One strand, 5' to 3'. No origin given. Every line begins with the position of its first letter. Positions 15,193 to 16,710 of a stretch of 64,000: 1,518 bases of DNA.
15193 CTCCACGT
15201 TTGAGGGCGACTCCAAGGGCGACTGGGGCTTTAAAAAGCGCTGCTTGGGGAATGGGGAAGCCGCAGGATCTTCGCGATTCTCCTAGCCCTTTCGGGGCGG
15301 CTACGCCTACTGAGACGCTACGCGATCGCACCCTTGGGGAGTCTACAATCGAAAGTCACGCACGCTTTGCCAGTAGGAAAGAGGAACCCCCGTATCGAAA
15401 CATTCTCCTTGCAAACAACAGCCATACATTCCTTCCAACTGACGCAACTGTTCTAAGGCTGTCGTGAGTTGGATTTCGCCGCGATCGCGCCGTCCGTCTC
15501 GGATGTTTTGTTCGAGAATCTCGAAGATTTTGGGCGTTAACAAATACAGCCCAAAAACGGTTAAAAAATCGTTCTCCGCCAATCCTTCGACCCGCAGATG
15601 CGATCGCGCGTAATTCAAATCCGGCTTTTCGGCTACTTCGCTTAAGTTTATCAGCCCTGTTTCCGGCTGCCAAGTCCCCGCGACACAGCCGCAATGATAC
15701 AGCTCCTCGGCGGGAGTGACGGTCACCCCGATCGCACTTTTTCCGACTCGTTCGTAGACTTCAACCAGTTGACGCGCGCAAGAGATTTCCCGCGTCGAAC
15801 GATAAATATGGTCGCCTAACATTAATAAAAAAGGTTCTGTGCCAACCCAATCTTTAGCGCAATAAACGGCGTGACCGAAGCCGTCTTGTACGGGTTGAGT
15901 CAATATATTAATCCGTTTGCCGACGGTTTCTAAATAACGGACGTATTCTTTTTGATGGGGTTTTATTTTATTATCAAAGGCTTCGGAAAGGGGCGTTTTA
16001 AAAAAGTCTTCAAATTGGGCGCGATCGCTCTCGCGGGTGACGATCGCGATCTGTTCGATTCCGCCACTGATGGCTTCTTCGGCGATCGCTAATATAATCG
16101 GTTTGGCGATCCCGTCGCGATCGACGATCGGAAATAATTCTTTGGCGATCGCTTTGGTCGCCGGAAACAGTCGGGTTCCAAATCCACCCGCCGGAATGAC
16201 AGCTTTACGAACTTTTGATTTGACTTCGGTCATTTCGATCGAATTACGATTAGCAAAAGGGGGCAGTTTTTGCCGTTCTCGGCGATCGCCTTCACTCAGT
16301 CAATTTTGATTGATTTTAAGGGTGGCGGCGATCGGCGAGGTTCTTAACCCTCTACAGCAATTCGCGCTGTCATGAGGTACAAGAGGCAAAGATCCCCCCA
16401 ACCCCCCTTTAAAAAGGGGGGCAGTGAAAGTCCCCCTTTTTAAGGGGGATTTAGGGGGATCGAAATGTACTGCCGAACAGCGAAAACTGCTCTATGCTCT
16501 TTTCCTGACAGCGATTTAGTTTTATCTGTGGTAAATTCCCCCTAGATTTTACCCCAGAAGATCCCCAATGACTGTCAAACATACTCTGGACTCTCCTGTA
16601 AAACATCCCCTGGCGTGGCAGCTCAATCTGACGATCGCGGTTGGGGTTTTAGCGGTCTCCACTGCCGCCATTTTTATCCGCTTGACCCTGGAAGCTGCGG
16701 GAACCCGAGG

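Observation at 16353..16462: A ~110-bp hairpin-rich repeat present twice in inverted orientation (16353-16462 and 27788-27896)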

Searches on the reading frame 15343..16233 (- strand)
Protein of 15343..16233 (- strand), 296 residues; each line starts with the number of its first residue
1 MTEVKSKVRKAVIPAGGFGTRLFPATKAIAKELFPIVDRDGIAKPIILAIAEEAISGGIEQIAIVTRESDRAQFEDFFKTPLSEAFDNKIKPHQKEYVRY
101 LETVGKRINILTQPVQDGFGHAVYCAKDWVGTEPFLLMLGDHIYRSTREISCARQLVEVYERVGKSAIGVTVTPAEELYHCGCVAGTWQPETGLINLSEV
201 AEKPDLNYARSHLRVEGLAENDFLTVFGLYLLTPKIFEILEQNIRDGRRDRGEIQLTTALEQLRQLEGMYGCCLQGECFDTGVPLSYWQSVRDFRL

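Call 11: search_protein_families(library=pfam, proteins=[window:15343-16233:-])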
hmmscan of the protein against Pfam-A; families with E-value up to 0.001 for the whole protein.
window:15343-16233:- (296 aa): 1 family
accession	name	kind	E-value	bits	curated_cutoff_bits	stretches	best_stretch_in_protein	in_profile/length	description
PF00483.29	NTP_transferase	-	2.7e-22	80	21.2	1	10-291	1-239/245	Nucleotidyl transferase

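Call 91: search_protein_families(library=ncbifam, proteins=[window:15343-16233:-])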
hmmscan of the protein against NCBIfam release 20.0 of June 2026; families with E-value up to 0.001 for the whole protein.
window:15343-16233:- (296 aa): 13 families
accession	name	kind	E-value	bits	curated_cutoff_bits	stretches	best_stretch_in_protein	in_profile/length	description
TIGR01099.1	galU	equivalog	1e-54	185.9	326.8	1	8-288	1-259/261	UTP--glucose-1-phosphate uridylyltransferase GalU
NF009928.0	PRK13389.1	equivalog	1.5e-33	116.3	548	1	1-293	1-278/302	UTP--glucose-1-phosphate uridylyltransferase GalU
NF007516.0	PRK10122.1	equivalog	1.7e-24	86.5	534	1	10-293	5-275/297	UTP--glucose-1-phosphate uridylyltransferase GalF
TIGR01105.1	galF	equivalog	7.4e-23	81.1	659.2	1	10-292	5-274/297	GalU regulator GalF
TIGR01208.1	rmlA_long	equivalog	4.8e-20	71.8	320.25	2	10-90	1-74/353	glucose-1-phosphate thymidylyltransferase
TIGR03992.1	Arch_glmU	subfamily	1.2e-15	57.4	292.1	1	10-285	2-218/393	bifunctional sugar-1-phosphate nucleotidylyltransferase/acetyltransferase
TIGR01207.1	rmlA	equivalog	2.1e-14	53.3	360.65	1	10-77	1-63/286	glucose-1-phosphate thymidylyltransferase RfbA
NF012024.0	PRK15480.1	equivalog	9.5e-12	44.6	588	1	7-146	2-116/292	glucose-1-phosphate thymidylyltransferase RfbA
NF041313.1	UDPGP_AglF_Halo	equivalog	8.4e-10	38.5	400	1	108-265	73-204/234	UTP--glucose-1-phosphate uridylyltransferase AglF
NF041135.1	IPPtranDIPPsyn_Thcocales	equivalog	9.6e-08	31.4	580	0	93-146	53-106/419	bifunctional L-myo-inositol-1-phosphate cytidylyltransferase/CDP-L-myo-inositol myo-inositolphosphotransferase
NF041173.1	Sug_nt_acttase_Thmprot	equivalog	6e-07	28.7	600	0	93-282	58-215/405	bifunctional sugar-1-phosphate nucleotidylyltransferase/acetyltransferase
TIGR02091.1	glgC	equivalog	3.7e-05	23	424.9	1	11-252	3-221/364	glucose-1-phosphate adenylyltransferase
NF001947.0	PRK00725.1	subfamily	0.00062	18.6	470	1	10-184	18-178/426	glucose-1-phosphate adenylyltransferase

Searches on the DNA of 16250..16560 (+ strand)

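Call 5: search_rna_families(source=window, start=16250, end=16560, threshold=evalue, max_evalue=10, show_alignments=3)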
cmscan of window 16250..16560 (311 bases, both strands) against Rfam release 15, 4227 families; matches with E-value up to 10: 11.
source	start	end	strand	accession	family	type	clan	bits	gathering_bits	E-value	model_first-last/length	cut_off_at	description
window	16403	16449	+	RF00979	mir-553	Gene; miRNA;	-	21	82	0.13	1-62/62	no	mir-553 microRNA precursor family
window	16391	16461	-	RF00884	MIR815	Gene; miRNA;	-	19.5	63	0.27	7-75/81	no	MIR815 microRNA precursor family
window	16331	16421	-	RF03538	Flavi_TBFV_CRE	Cis-reg;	-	18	60.5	2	1-106/106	no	Tick-borne Flavivirus 3' UTR cis-acting replication element (CRE)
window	16401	16449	+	RF02026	mir-2833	Gene; miRNA;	-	16.9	65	1.3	1-69/69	no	mir-2833 microRNA precursor family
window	16390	16461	-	RF03353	MIR5291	Gene; miRNA;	-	15.3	54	7.4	1-65/65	no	MIR5291 microRNA precursor family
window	16322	16348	+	RF01340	CRISPR-DR29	Gene; CRISPR;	-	14.6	39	2.7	1-37/37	no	CRISPR RNA direct repeat element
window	16278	16339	-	RF03972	mir-3150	Gene; miRNA;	-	14.1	100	8.6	16-65/80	no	mir-3150 microRNA precursor family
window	16278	16339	+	RF03972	mir-3150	Gene; miRNA;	-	13.9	100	9.5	16-65/80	no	mir-3150 microRNA precursor family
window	16400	16441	-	RF01098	RF_site9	Cis-reg; frameshift_element;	-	13.8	70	7.9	1-50/50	no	Gag/pro ribosomal frameshift site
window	16397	16449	+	RF03050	RAGATH-25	Gene; sRNA;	-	12.8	49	1.4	1-50/50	no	RAGATH-25 RNA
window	16408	16442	+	RF01409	STnc250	Gene; sRNA;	-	12.8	42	5.4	54-88/94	no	STnc250 Hfq binding RNA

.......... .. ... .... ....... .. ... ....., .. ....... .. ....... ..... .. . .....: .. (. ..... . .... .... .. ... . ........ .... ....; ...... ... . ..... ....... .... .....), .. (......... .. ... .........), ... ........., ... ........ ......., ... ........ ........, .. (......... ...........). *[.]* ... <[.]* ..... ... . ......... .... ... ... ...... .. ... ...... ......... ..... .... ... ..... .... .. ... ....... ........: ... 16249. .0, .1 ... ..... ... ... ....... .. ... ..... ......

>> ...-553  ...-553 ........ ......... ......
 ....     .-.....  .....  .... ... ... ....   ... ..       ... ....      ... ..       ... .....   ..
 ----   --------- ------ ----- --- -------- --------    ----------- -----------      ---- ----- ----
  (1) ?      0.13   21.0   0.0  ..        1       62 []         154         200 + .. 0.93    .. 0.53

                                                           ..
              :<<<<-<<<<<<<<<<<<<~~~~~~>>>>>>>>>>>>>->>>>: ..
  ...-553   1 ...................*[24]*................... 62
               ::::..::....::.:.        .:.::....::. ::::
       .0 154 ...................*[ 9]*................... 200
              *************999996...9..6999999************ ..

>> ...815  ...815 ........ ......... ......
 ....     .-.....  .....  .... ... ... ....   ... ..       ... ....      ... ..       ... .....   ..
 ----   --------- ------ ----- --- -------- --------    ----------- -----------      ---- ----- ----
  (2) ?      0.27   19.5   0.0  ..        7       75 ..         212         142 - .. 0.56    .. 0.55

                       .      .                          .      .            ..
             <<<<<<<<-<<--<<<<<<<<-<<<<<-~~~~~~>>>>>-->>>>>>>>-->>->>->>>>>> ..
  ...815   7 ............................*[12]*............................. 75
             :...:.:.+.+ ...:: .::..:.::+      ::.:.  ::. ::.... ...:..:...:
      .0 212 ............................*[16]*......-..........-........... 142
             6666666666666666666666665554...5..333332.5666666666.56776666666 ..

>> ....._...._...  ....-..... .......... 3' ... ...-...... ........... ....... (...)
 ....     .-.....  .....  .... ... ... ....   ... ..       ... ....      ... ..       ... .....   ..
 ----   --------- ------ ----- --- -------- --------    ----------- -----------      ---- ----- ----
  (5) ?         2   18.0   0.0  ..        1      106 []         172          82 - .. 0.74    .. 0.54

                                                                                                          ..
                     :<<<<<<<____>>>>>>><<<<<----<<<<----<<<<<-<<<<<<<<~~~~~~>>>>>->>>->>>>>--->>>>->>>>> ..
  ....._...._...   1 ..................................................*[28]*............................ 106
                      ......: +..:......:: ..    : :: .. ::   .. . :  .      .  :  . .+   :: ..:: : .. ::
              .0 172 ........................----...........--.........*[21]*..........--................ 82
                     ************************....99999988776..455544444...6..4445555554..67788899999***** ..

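Call 61: search_dna_similar(query=window:16353-16494:+, collection=plasmids, mode=distant, max_evalue=0.001, max_rows=30)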
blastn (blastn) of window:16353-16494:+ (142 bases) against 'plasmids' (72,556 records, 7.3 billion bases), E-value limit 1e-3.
Records with a match: 22; places in all: 35; records where one place covers at least 80% of the query: 0.
Best place of each record, by identity: >=99% 1; 90-95% 3; 80-90% 10; 60-80% 8.
By first word of the organism name: Nostoc 6; Pseudanabaena 4; Synechocystis 2; Cyanobacterium 2; Picosynechococcus 2; Kovacikia 1; Leptolyngbya 1; Allocoleopsis 1; Aulosira 1; Oscillatoria 1; and 1 more.
By predicted mobility (MOB-suite, as given by PLSDB): non-mobilizable 13; mobilizable 6; conjugative 3.
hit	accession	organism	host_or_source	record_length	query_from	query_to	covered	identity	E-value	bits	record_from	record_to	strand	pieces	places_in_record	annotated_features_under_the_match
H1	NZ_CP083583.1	Kovacikia minuta CCNUW1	cell culture,fresh water lake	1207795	35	110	54%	84.0%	4e-14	84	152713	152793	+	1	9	record has no annotation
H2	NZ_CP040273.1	Nostoc sp. C052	Blasia pusilla,pure culture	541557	38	109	51%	85.7%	8e-16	91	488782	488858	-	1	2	none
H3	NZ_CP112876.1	Pseudanabaena galeata CCNP1313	-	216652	38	109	51%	82.7%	2e-11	76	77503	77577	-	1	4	none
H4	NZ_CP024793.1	Nostoc flagelliforme CCNUN1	cell culture,desert soil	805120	38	113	54%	78.0%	3e-8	64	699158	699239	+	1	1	none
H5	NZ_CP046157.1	Leptolyngbya sp. BL0902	cell culture,open pond on an algae farm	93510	39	109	50%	83.1%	6e-11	74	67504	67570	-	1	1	none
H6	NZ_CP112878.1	Pseudanabaena galeata CCNP1313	-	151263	42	113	51%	78.7%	1e-7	63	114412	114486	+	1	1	none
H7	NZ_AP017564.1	Pseudanabaena sp. ABRG5-3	-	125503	39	109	50%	79.7%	3e-8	65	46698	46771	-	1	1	none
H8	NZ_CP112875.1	Pseudanabaena galeata CCNP1313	-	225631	39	109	50%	75.0%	4e-7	61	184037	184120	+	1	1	none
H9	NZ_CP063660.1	Synechocystis sp. PCC 7339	cell culture,Tidal pool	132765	40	108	49%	77.0%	5e-6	58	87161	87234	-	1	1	none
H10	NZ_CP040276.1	Nostoc sp. C052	Blasia pusilla,pure culture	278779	42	109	48%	76.7%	2e-4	52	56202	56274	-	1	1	none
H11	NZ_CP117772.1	Nostoc sp. UHCC 0926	whole organism,lichen surface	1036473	39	103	46%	78.6%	2e-4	52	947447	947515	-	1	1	none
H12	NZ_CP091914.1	Nostoc sp. UHCC 0870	cell culture,Brackish water, ...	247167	62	117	39%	86.7%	2e-10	73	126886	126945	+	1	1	none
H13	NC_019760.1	Allocoleopsis franciscana PCC 7113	-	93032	57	109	37%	79.7%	6e-5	55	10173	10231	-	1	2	none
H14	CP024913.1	Cyanobacterium sp. HL-69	cell culture,enrichment cultures from ...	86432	76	118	30%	90.7%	4e-7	61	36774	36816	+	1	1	none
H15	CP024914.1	Cyanobacterium sp. HL-69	cell culture,enrichment cultures from ...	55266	76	118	30%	88.4%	2e-5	56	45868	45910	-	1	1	none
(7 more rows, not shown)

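Call 65: search_dna_similar(query=window:16350-16394:+, collection=plasmids, mode=distant, max_evalue=1, max_rows=20)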
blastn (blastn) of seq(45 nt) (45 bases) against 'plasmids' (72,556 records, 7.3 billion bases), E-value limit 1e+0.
Records with a match: 1; places in all: 1; records where one place covers at least 80% of the query: 0.
Best place of each record, by identity: 80-90% 1.
By first word of the organism name: Dolichospermum 1.
By predicted mobility (MOB-suite, as given by PLSDB): non-mobilizable 1.
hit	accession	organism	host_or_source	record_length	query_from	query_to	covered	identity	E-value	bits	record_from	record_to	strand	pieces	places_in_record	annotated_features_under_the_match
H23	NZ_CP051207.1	Dolichospermum flos-aquae CCAP 1403/13F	cell culture,freshwater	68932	4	35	71%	87.5%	6e-2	41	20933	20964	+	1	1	none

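Call 66: get_annotated_region(hit=H23, flank=2500)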
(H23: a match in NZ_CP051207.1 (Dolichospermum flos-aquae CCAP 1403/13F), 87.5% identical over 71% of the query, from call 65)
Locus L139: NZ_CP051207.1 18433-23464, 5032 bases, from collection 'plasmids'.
description: Dolichospermum flos-aquae CCAP 1403/13F plasmid pAfl69, complete sequence
organism: Dolichospermum flos-aquae CCAP 1403/13F (NCBI taxid 315271)
taxonomy: Bacteria; Cyanobacteriota; Cyanophyceae; Nostocales; Aphanizomenonaceae; Dolichospermum; Dolichospermum flos-aquae; Dolichospermum flos-aquae CCAP 1403/13F
host: -; source: cell culture,freshwater; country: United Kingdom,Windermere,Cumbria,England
typing (MOB-suite, as given by PLSDB): non-mobilizable; replicon rep_cluster_345
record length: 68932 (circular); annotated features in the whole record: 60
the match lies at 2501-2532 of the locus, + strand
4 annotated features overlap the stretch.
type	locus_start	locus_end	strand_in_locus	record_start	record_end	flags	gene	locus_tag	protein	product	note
CDS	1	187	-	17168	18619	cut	-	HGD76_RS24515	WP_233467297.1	hypothetical protein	-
CDS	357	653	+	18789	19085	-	-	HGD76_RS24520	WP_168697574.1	helix-turn-helix transcriptional regulator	-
CDS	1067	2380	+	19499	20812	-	-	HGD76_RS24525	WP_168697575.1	plasmid pRiA4b ORF-3 family protein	-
CDS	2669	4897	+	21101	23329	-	-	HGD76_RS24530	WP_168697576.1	ATP-dependent RecD-like DNA helicase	-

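Call 82: search_dna_similar(query=L139:2495-2605:+, collection=plasmids, mode=distant, max_evalue=1, max_rows=40)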
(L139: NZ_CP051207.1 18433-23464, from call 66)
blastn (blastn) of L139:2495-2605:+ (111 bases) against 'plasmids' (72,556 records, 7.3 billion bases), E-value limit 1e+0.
Records with a match: 14; places in all: 20; records where one place covers at least 80% of the query: 1.
Best place of each record, by identity: >=99% 1; 95-99% 3; 90-95% 4; 80-90% 5; 60-80% 1.
By first word of the organism name: Nostoc 6; Dolichospermum 4; Oscillatoria 1; Aphanizomenonaceae 1; Sphaerospermopsis 1; Anabaena 1.
By predicted mobility (MOB-suite, as given by PLSDB): non-mobilizable 8; conjugative 4; mobilizable 2.
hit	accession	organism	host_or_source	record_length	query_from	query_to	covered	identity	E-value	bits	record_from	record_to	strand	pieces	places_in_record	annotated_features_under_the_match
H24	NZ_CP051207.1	Dolichospermum flos-aquae CCAP 1403/13F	cell culture,freshwater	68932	1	111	100%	100.0%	1e-49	201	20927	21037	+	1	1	none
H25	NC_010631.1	Nostoc punctiforme PCC 73102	-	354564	6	92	78%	70.1%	2e-2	45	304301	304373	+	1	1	none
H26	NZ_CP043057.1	Dolichospermum sp. UHCC 0315A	DNA sample,Gulf of Finland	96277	7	111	52%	98.3%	4e-5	103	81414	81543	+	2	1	none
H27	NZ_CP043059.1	Dolichospermum sp. UHCC 0315A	DNA sample,Gulf of Finland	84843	7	110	51%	98.2%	2e-4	101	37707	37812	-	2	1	none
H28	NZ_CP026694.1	Nostoc sp. 'Lobaria pulmonaria (5183) cyanobiont'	Lobaria pulmonaria thallus,lichen ...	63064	61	107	42%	85.1%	4e-5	55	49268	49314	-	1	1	none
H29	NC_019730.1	Oscillatoria nigro-viridis PCC 7112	-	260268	6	39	31%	94.1%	4e-5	54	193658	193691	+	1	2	none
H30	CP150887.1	Aphanizomenonaceae cyanobacterium TIOX110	-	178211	3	35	30%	90.9%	6e-3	47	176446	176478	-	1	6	IS630 family transposase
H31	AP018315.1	Sphaerospermopsis kisseleviana NIES-73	-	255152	7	40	31%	88.2%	2e-2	45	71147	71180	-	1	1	none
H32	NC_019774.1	Anabaena cylindrica PCC 7122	water, most likely pond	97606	6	35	27%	96.7%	5e-4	51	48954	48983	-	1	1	none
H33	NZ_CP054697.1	Nostoc edaphicum CCNP1411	-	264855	6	39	31%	85.3%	9e-1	40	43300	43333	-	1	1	none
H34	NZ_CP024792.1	Nostoc flagelliforme CCNUN1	cell culture,desert soil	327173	4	35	29%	87.5%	3e-1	41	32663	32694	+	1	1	none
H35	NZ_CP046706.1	Nostoc sp. ATCC 53789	-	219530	5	35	28%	87.1%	9e-1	39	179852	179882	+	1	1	none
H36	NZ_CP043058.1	Dolichospermum sp. UHCC 0315A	DNA sample,Gulf of Finland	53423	6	35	27%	90.0%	3e-1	42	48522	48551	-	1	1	none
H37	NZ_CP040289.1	Nostoc sp. C057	Phaeoceros,pure culture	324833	6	35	27%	90.0%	3e-1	42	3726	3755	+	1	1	IS630 family transposase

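Call 83: get_annotated_region(hit=H30, flank=2500)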
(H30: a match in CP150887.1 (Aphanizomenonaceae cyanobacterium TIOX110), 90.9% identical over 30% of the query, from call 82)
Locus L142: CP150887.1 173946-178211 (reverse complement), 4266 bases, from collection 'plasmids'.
description: Aphanizomenonaceae cyanobacterium TIOX110 plasmid unnamed, complete sequence
organism: Aphanizomenonaceae cyanobacterium TIOX110 (NCBI taxid 3133117)
taxonomy: Bacteria; Cyanobacteriota; Cyanophyceae; Nostocales; Aphanizomenonaceae; ; Aphanizomenonaceae cyanobacterium TIOX110
host: -; source: -; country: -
typing (MOB-suite, as given by PLSDB): non-mobilizable; replicon rep_cluster_345; mating-pair formation MPF_T
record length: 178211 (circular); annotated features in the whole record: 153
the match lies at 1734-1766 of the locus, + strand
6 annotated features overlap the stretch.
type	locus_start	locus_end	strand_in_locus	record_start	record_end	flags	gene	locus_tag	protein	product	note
CDS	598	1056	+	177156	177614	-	-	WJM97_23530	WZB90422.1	zinc ribbon domain-containing protein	-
CDS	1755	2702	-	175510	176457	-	-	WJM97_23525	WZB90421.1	IS630 family transposase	-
CDS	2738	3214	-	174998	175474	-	-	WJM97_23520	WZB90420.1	hypothetical protein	-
CDS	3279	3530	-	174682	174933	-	-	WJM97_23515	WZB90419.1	hypothetical protein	-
CDS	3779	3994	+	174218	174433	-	-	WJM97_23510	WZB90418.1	hypothetical protein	-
CDS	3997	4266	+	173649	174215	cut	-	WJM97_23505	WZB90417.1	siphovirus Gp157 family protein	-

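Call 84: get_annotated_region(hit=H37, flank=2500)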
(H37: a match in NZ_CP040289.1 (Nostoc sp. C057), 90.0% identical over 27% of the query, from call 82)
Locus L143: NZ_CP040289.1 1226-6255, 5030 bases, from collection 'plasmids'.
description: Nostoc sp. C057 plasmid p057_H
organism: Nostoc sp. C057 (NCBI taxid 2576903)
taxonomy: Bacteria; Cyanobacteriota; Cyanophyceae; Nostocales; Nostocaceae; Nostoc; Nostoc sp. C057
host: -; source: Phaeoceros,pure culture; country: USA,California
typing (MOB-suite, as given by PLSDB): conjugative; relaxase MOBF; mating-pair formation MPF_T
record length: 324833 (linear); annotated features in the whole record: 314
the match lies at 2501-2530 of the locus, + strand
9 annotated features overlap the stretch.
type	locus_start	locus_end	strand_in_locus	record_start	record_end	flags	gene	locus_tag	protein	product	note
CDS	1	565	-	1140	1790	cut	-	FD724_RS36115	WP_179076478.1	type IV pilin-like G/H family protein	-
CDS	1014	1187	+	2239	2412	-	-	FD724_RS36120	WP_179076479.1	hypothetical protein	-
CDS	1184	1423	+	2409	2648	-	-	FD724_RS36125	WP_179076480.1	hypothetical protein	-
CDS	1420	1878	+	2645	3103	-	-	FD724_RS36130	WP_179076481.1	HNH endonuclease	-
CDS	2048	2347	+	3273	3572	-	-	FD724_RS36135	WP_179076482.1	hypothetical protein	-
CDS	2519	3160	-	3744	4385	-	-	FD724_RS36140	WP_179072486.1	IS630 family transposase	-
CDS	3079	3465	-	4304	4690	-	-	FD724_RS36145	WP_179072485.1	IS630 transposase-related protein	-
CDS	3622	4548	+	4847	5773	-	-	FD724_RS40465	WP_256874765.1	WD40 repeat domain-containing protein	-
CDS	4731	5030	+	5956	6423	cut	-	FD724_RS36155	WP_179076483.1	hypothetical protein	-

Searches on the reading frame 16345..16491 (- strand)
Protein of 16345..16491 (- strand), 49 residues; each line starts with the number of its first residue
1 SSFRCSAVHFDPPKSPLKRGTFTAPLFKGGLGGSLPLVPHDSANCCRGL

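Call 103: find_homologous_proteins(query=window:16345-16491:-, max_evalue=10)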
Query seq(49 aa) (49 aa): 11 proteins with E <= 10 among 11 candidates.
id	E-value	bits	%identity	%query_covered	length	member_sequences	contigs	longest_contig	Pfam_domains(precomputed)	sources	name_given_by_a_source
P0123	5.7e-4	37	92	49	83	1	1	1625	-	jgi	jgi:hypothetical protein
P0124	8.1e-3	34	68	61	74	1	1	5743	-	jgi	jgi:hypothetical protein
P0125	1.0e-2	33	67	63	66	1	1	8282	-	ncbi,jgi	jgi:hypothetical protein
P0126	1.3e-2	33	75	37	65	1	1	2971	-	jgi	-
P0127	1.6e-2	33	73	57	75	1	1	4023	-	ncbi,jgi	jgi:hypothetical protein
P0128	2.5e-2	32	73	57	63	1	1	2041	-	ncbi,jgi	jgi:hypothetical protein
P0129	8.5e-2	31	68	53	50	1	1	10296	-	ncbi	-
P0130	1.4e-1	30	71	51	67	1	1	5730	-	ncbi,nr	ncbi:MAG: hypothetical protein SXA11_25655, partial [Cyanobacteriota bacterium]|nr:hypothetical prot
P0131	2.4e-1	29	63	59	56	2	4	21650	-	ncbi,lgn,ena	-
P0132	1.7e+0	27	75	47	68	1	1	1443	-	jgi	jgi:hypothetical protein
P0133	2.4e+0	26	66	57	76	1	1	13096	-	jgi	jgi:hypothetical protein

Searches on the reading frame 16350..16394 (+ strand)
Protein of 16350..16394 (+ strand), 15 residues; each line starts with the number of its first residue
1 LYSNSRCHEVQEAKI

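Call 88: search_protein_families(library=pfam, proteins=[L142:1755-2702:-, L143:2519-3160:-, L143:3079-3465:-])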
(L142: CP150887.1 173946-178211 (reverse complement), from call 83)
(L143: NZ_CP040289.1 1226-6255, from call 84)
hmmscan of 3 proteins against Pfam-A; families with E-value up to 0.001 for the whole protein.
L142:1755-2702:- (315 aa): 2 families
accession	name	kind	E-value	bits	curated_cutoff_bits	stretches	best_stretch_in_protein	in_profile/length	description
PF13358.12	DDE_3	-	3.1e-28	98.9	28.6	1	147-278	2-135/146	DDE superfamily endonuclease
PF01710.22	HTH_Tnp_IS630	-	1.8e-07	31.7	21.3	1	3-120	2-105/119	Transposase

L143:2519-3160:- (213 aa): 1 family
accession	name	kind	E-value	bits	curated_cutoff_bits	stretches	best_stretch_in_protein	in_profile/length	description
PF13358.12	DDE_3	-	4.2e-29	101.7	28.6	1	45-176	2-135/146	DDE superfamily endonuclease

L143:3079-3465:- (128 aa): 1 family
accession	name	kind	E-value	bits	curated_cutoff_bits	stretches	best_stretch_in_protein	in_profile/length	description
PF01710.22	HTH_Tnp_IS630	-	5.8e-08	33.2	21.3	1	3-126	2-111/119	Transposase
